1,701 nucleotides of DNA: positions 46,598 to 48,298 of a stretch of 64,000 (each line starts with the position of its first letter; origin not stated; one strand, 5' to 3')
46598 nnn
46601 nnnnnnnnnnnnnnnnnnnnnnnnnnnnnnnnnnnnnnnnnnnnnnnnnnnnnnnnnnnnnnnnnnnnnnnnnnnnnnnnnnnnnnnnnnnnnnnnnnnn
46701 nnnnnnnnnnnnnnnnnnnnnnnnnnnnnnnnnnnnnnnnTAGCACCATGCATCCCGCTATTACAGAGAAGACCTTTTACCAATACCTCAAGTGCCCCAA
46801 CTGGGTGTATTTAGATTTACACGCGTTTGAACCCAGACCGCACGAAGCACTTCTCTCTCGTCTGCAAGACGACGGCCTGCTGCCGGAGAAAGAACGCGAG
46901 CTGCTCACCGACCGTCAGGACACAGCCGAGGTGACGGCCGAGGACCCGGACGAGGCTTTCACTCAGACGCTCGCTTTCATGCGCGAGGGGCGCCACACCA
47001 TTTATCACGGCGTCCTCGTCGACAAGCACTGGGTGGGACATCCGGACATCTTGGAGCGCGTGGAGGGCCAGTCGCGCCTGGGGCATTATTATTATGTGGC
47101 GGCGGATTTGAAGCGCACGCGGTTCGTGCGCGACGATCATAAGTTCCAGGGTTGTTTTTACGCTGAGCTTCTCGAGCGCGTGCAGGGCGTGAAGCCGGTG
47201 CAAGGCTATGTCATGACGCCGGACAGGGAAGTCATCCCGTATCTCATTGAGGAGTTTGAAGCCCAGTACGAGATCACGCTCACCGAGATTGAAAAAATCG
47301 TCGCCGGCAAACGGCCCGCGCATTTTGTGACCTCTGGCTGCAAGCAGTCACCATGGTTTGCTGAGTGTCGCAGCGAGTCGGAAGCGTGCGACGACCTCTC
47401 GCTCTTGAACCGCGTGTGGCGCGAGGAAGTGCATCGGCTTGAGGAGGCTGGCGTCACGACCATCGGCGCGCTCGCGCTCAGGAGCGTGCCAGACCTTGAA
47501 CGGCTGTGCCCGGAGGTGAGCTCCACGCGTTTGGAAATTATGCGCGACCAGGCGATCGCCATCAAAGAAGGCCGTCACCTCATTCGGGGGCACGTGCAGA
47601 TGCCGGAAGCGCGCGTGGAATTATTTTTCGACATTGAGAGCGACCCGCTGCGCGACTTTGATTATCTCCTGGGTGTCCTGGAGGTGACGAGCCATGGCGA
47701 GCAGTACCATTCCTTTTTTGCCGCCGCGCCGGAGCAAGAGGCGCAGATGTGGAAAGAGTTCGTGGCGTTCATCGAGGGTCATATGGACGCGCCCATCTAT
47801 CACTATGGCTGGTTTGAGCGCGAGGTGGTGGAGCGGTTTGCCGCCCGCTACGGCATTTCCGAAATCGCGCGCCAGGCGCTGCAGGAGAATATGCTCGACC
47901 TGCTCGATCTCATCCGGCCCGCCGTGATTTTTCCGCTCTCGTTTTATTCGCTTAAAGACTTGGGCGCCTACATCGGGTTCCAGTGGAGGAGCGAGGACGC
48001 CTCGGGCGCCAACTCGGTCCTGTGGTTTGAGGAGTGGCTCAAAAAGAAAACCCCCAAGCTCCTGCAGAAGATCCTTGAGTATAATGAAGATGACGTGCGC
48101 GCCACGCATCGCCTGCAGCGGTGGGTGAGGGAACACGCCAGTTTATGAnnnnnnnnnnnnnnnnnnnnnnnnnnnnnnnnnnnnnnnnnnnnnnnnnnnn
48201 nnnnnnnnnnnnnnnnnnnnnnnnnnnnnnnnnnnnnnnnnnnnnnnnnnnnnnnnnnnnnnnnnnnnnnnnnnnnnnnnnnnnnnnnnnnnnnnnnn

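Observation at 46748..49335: Overlapping operon: RecB-like (TM0106-family) nuclease, Cys-rich secreted mini-protein, C39-like peptidase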

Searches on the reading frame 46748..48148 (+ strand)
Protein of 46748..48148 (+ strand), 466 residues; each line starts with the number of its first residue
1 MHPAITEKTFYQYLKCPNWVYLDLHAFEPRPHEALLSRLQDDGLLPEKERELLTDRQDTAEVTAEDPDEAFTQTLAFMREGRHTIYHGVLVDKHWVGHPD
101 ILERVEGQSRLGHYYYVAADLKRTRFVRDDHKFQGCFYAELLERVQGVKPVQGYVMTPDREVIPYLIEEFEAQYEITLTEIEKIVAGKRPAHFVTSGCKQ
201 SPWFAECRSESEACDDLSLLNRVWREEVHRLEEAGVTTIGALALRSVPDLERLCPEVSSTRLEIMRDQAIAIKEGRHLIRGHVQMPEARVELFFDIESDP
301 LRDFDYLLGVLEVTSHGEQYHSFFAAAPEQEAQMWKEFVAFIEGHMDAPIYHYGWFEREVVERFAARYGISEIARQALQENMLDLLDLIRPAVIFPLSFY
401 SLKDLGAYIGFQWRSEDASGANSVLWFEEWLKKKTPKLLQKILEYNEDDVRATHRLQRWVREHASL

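Call 3: search_protein_families(library=pfam, proteins=[window:46748-48148:+], max_evalue=0.01)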
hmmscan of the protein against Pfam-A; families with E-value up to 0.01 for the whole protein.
window:46748-48148:+ (466 aa): 3 families
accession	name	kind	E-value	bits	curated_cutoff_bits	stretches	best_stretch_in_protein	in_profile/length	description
PF13482.12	RNase_H_2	-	6.7e-36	124.2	22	1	292-460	1-164/165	RNase_H superfamily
PF01930.23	Cas_Cas4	-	0.0031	18.1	22.7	0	117-204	67-155/160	Domain of unknown function DUF83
PF11074.14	DUF2779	-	0.0066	17.2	23.3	0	320-393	40-115/126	Domain of unknown function(DUF2779)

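Call 5: search_protein_families(library=ncbifam, proteins=[window:46748-48148:+], max_evalue=0.01)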
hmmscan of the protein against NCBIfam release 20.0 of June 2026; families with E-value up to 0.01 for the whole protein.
window:46748-48148:+ (466 aa): 2 families
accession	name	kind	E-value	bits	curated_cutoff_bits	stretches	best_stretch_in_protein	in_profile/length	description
TIGR03491.1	TIGR03491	subfamily_domain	1.7e-94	317.4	97.45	1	6-459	2-461/462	TM0106 family RecB-like putative nuclease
TIGR00372.1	cas4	equivalog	3.3e-08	33.6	65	1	84-208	54-179/180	CRISPR-associated protein Cas4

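Call 6: search_protein_families(library=padloc, proteins=[window:46748-48148:+], max_evalue=0.01)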
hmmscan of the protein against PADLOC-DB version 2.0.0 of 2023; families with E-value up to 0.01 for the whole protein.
window:46748-48148:+ (466 aa): 6 families
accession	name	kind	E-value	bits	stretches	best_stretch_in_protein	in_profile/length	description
PDLC00943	Cas4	-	8.7e-09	33.6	1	84-208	54-179/180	CRISPR-associated protein Cas4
PDLC01447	Cas4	-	7.8e-06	24.4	1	8-208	8-158/161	"CAS-I,CAS-II,CAS-III,CAS-IV,CAS-V,CAS-VI; acquisition_associated"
PDLC00944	Cas4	-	8.2e-06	24.1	1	82-207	51-176/177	Cas4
PDLC01611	Cas4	-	0.00011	20.5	1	99-200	55-149/158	"CAS-I,CAS-II,CAS-III,CAS-IV,CAS-V,CAS-VI; acquisition_associated"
PDLC01250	Cas4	-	0.00024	19.4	1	12-207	8-167/168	"CAS-I,CAS-II,CAS-III,CAS-IV,CAS-V,CAS-VI; acquisition_associated"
PDLC01771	Cas4b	-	0.002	16.3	1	119-207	69-158/162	-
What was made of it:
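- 46748..48148 (+): TM0106-family RecB-like nuclease: a Cas4-like PD-(D/E)xK N-terminal half plus an RNase_H_2 C-terminal half. It is cytoplasmic and is the first gene of the operon. TIGR03491 at 1.7e-94; PF13482 at 6.7e-36; Cas4 TIGR00372 at 3.3e-08, below its cut-off (calls 3, 5, 6).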

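Call 83: search_protein_families(library=phrogs, proteins=[window:46748-48148:+], max_evalue=0.001)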
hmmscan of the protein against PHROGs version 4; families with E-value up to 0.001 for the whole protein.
window:46748-48148:+ (466 aa): 1 family
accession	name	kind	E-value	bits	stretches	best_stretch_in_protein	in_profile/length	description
phrog_403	-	DNA, RNA and nucleotide metabolism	0.00073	19.5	0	327-462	123-248/321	DNA polymerase exonuclease subunit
